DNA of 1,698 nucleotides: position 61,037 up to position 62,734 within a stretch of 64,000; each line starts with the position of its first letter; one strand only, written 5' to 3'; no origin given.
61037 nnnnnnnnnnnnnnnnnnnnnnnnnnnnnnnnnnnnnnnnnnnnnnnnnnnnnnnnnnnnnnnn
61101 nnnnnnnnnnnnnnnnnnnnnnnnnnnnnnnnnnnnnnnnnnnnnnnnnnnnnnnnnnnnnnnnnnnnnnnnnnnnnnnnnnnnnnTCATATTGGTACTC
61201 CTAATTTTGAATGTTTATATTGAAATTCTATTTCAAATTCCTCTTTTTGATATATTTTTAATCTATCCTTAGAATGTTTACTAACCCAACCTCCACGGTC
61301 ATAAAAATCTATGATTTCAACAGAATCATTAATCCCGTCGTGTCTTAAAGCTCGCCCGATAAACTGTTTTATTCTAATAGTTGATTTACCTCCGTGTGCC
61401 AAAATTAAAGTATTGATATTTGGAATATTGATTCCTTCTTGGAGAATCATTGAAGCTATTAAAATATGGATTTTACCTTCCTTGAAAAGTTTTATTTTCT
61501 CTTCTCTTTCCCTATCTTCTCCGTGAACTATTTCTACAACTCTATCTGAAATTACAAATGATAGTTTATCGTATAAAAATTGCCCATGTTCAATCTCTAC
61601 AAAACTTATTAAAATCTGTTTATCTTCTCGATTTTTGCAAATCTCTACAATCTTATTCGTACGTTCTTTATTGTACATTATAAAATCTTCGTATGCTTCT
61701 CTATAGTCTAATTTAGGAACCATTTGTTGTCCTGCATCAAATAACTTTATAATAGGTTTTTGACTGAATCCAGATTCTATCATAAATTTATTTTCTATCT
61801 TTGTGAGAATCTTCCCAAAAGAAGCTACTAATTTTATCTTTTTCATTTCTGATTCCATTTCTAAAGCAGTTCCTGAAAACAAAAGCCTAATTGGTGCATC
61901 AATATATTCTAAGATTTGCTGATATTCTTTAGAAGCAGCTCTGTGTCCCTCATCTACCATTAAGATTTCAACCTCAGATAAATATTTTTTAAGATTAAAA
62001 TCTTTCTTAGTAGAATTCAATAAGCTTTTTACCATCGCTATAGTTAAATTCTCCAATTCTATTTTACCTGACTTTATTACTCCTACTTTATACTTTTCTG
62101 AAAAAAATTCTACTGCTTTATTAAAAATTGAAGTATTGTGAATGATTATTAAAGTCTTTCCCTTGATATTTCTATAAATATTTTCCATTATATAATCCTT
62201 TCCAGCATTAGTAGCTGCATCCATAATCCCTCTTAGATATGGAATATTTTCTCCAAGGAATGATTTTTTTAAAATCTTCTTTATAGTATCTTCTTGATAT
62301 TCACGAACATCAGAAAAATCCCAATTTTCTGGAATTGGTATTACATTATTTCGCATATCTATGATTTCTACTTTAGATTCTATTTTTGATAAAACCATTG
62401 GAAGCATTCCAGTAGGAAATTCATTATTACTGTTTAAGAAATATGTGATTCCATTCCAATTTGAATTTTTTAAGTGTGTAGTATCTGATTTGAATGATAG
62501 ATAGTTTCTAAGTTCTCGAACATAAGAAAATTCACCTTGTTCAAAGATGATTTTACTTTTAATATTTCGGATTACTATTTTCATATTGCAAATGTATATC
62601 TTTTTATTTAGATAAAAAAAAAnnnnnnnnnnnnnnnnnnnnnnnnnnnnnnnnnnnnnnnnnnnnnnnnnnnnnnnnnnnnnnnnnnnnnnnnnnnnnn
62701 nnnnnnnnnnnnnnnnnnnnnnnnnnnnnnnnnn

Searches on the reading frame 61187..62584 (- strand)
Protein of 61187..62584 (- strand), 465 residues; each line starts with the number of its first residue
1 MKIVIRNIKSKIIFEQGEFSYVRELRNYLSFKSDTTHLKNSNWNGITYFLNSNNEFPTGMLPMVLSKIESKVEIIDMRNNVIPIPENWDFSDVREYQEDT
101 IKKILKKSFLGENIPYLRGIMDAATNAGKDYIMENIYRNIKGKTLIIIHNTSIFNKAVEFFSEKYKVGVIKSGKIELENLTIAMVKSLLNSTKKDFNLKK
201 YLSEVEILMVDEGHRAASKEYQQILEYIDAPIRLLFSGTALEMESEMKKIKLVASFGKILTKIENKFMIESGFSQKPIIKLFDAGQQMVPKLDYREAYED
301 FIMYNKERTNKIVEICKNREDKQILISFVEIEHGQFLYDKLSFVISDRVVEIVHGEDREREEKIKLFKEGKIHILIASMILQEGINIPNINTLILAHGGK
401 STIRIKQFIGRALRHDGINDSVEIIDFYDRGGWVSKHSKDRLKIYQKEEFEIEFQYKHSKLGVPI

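Call 10: search_protein_families(library=pfam, proteins=[window:61187-62584:-], max_evalue=0.01)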
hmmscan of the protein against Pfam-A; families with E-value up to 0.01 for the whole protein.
window:61187-62584:- (465 aa): 6 families
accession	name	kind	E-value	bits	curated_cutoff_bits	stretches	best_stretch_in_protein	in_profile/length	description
PF04851.21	ResIII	-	9.5e-15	55.3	22.5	1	92-239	3-161/164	Type III restriction enzyme, res subunit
PF00271.37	Helicase_C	-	1.7e-13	51.2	23.5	1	310-415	4-109/110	Helicase conserved C-terminal domain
PF00270.35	DEAD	-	0.0001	22.5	26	1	96-240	3-160/167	DEAD/DEAH box helicase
PF13307.12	Helicase_C_2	-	0.00066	20.2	25.3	0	312-389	1-82/170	Helicase C-terminal domain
PF21241.2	UvsW_N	-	0.00088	20.1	25.3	0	20-64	19-67/81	DNA helicase UvsW, N-terminal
PF18766.7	SWI2_SNF2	-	0.0014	18.8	26.7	1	179-262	94-173/221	SWI2/SNF2 ATPase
